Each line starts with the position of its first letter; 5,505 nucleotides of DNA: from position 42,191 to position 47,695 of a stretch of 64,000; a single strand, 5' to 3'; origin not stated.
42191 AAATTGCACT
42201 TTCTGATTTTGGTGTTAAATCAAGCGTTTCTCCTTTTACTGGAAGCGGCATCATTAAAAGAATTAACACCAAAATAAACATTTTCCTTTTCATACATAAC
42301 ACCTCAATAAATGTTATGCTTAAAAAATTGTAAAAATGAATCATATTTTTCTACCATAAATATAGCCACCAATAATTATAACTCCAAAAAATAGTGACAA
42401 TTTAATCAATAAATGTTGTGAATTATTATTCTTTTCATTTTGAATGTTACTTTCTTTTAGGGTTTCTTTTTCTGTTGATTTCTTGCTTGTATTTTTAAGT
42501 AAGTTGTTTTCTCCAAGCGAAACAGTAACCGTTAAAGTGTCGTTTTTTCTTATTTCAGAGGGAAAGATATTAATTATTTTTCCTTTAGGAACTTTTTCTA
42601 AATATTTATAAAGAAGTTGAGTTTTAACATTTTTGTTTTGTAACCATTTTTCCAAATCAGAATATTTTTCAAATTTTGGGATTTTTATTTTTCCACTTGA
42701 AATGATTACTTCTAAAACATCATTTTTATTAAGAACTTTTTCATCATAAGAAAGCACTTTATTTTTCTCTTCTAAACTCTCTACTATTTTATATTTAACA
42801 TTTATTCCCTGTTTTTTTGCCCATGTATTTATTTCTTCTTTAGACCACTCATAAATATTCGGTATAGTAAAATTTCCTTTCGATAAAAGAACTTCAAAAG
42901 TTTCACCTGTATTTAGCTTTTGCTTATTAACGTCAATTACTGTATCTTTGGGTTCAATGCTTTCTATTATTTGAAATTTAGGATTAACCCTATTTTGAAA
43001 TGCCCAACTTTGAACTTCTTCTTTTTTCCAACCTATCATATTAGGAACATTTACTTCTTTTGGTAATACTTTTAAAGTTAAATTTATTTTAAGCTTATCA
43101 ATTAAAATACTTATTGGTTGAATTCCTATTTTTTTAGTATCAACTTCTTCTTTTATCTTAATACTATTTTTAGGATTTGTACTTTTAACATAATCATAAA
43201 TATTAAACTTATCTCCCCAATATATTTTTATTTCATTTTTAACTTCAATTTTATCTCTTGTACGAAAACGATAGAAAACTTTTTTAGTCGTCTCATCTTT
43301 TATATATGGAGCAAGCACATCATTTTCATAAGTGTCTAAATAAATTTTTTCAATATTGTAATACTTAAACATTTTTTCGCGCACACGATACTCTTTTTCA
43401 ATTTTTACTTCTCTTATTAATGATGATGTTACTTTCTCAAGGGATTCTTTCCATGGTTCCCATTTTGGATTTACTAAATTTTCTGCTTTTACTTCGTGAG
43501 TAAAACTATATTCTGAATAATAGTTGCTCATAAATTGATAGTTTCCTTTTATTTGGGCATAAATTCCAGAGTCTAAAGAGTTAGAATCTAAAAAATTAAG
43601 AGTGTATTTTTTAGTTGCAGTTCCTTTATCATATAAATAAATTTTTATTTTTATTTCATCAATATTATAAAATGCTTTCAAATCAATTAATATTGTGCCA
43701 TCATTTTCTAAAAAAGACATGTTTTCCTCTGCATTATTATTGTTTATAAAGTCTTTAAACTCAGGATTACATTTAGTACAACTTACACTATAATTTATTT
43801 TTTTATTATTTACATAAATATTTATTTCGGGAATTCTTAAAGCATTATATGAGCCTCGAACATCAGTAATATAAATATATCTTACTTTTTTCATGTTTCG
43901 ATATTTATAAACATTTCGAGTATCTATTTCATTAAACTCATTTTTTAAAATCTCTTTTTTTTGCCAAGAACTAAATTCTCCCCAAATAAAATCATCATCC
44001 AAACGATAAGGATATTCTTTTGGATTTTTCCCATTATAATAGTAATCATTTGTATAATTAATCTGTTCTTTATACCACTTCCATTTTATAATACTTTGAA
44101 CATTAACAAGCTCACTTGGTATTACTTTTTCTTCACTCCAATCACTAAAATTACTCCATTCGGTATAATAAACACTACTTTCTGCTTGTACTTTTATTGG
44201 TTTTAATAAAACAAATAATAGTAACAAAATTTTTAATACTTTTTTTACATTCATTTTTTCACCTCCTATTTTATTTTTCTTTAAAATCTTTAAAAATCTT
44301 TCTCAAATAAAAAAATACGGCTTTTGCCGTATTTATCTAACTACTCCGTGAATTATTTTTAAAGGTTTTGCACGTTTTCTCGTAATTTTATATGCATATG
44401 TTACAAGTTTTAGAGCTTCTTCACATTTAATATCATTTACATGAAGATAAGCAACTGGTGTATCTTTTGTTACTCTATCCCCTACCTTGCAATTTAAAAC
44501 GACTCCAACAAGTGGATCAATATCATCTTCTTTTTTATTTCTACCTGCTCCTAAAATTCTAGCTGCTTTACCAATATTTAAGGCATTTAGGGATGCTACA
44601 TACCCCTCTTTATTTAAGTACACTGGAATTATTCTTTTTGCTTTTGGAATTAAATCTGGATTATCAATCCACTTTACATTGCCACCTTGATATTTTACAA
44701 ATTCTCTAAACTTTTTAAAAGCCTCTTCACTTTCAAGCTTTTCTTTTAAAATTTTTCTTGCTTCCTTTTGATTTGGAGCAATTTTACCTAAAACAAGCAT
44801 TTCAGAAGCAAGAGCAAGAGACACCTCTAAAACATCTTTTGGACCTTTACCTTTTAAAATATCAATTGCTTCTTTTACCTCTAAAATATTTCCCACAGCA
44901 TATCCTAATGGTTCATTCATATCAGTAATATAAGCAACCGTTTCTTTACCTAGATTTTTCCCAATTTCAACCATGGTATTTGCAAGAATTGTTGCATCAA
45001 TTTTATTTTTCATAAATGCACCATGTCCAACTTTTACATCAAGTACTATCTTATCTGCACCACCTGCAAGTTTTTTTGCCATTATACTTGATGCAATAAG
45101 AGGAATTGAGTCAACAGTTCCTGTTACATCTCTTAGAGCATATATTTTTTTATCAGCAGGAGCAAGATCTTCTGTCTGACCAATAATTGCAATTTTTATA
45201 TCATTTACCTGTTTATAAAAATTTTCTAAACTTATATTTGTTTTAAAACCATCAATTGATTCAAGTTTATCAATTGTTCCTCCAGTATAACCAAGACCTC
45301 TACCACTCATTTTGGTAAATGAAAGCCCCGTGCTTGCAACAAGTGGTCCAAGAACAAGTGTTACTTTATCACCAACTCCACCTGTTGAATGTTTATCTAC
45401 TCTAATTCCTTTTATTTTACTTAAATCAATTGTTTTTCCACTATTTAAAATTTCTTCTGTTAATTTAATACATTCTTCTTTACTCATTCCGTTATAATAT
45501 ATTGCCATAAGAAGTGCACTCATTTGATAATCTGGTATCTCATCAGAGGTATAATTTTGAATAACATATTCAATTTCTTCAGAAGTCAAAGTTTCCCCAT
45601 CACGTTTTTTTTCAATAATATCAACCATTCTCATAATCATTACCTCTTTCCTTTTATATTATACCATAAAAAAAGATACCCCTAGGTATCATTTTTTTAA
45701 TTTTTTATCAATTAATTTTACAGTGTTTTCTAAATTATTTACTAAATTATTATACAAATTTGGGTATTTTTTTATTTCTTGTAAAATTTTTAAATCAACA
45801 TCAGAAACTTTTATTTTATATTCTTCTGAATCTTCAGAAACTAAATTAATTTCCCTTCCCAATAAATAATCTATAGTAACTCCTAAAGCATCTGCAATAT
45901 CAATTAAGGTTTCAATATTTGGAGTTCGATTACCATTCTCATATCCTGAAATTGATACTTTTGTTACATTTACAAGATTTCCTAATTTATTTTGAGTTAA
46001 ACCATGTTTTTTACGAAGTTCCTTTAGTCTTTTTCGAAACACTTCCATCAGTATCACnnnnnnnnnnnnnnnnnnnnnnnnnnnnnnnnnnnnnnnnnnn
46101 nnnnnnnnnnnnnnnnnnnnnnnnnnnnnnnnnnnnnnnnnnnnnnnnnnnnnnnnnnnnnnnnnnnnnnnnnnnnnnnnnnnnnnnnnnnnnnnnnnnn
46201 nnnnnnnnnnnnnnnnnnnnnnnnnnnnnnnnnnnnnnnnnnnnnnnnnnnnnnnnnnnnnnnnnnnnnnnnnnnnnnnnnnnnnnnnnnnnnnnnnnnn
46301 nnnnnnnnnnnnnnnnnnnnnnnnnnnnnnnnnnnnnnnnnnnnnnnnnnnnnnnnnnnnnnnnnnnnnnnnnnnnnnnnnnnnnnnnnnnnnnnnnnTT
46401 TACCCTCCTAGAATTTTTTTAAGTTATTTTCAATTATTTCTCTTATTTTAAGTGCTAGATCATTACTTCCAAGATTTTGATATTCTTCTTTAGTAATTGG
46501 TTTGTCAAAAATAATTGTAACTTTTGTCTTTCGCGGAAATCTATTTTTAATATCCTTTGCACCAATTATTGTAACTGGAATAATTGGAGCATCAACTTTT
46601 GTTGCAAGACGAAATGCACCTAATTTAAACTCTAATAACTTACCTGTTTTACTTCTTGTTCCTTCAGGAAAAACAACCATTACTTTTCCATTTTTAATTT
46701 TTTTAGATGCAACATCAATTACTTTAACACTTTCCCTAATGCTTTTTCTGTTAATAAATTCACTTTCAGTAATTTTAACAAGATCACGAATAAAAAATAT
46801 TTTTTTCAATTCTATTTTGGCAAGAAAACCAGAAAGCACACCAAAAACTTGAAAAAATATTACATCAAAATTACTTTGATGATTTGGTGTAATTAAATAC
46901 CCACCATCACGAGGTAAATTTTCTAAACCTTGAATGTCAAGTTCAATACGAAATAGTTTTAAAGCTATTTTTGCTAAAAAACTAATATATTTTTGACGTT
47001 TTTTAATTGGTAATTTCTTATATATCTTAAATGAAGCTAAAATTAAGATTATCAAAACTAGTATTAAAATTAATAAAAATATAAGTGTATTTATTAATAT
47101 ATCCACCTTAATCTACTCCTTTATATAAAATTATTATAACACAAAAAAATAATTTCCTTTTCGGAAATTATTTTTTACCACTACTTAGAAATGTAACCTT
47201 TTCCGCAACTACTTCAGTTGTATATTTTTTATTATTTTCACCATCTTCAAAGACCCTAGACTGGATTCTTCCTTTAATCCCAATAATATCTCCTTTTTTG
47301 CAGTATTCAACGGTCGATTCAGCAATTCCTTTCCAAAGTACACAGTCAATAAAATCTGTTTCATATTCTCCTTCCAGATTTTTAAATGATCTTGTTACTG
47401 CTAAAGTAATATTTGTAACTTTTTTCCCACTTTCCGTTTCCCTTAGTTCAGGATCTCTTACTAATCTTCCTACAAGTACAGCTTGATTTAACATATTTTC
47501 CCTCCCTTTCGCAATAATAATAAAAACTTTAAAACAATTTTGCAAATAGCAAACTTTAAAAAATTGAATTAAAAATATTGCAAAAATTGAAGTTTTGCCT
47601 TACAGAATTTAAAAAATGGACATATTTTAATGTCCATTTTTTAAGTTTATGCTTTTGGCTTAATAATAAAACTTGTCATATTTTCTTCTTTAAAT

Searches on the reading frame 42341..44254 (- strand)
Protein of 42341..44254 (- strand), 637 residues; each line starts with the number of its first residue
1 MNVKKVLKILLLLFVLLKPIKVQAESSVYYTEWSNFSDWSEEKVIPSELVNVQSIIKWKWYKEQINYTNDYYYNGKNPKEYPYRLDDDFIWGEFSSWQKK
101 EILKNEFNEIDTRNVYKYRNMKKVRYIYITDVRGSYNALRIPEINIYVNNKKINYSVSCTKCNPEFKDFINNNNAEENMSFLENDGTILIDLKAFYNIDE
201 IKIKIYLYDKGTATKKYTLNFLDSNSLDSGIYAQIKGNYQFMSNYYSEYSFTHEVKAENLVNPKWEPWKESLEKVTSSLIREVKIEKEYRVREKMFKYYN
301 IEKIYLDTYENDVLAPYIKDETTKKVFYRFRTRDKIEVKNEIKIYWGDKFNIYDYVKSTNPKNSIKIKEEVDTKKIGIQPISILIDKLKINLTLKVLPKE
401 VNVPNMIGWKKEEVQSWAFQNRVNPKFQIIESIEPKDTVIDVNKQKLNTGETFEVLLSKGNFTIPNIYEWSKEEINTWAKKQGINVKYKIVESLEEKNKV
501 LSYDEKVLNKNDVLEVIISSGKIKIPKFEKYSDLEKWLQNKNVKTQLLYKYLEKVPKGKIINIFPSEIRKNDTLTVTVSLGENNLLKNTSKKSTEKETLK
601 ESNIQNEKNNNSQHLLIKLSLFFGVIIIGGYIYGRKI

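Call 62: search_protein_families(library=pfam, proteins=[window:42341-44254:-], max_evalue=0.000001)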
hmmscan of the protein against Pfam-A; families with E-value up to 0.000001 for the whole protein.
window:42341-44254:- (637 aa): 1 family
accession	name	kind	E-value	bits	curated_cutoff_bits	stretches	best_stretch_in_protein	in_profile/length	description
PF03793.24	PASTA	-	1.7e-10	41.1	23.2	0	530-579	10-63/64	PASTA domain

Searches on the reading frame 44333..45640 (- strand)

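Call 62: search_protein_families(library=pfam, proteins=[window:44333-45640:-], max_evalue=0.000001)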
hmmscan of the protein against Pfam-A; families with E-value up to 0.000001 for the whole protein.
window:44333-45640:- (435 aa): 3 families
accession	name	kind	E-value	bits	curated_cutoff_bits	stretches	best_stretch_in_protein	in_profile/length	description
PF00591.27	Glycos_transf_3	-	2.8e-41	142.3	27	1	80-307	4-252/253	Glycosyl transferase family, a/b domain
PF02885.22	Glycos_trans_3N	-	2.5e-21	75.7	26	1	7-68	2-63/63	Glycosyl transferase family, helical bundle domain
PF07831.19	PYNP_C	-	3.1e-21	75.2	27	1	347-419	1-74/75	Pyrimidine nucleoside phosphorylase C-terminal domain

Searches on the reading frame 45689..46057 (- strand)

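Call 63: search_protein_families(library=pfam, proteins=[window:45689-46057:-], max_evalue=0.000001)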
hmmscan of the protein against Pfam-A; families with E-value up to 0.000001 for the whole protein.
window:45689-46057:- (122 aa): 4 families
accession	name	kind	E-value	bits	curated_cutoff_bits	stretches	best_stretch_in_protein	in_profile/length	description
PF01381.28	HTH_3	-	4e-18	65.6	23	1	11-65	1-55/55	Helix-turn-helix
PF12844.13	HTH_19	-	4e-13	49.5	30.2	1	9-66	2-59/64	Helix-turn-helix domain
PF13560.12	HTH_31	-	9.9e-12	45.4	27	1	9-61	4-57/64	Helix-turn-helix domain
PF13443.12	HTH_26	-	3.1e-07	31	22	1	10-67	1-59/63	Cro/C1-type HTH DNA-binding domain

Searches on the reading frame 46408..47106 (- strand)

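Call 63: search_protein_families(library=pfam, proteins=[window:46408-47106:-], max_evalue=0.000001)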
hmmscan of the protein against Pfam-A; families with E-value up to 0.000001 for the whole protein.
window:46408-47106:- (232 aa): 1 family
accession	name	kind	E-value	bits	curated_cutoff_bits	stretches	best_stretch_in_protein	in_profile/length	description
PF01553.26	Acyltransferase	-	1.1e-30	106.6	23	1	57-180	3-131/132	Acyltransferase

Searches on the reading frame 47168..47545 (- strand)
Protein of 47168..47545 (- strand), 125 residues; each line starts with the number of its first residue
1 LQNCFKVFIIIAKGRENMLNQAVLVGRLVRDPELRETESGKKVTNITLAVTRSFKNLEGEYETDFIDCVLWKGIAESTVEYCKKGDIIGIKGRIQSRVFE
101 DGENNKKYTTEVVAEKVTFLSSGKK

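Call 63: search_protein_families(library=pfam, proteins=[window:47168-47545:-], max_evalue=0.000001)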
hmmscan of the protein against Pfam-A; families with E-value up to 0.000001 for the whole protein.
window:47168-47545:- (125 aa): 1 family
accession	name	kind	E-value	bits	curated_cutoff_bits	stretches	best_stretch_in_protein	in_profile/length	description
PF00436.31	SSB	-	3.7e-32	110.9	26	1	19-120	1-104/104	Single-strand binding protein family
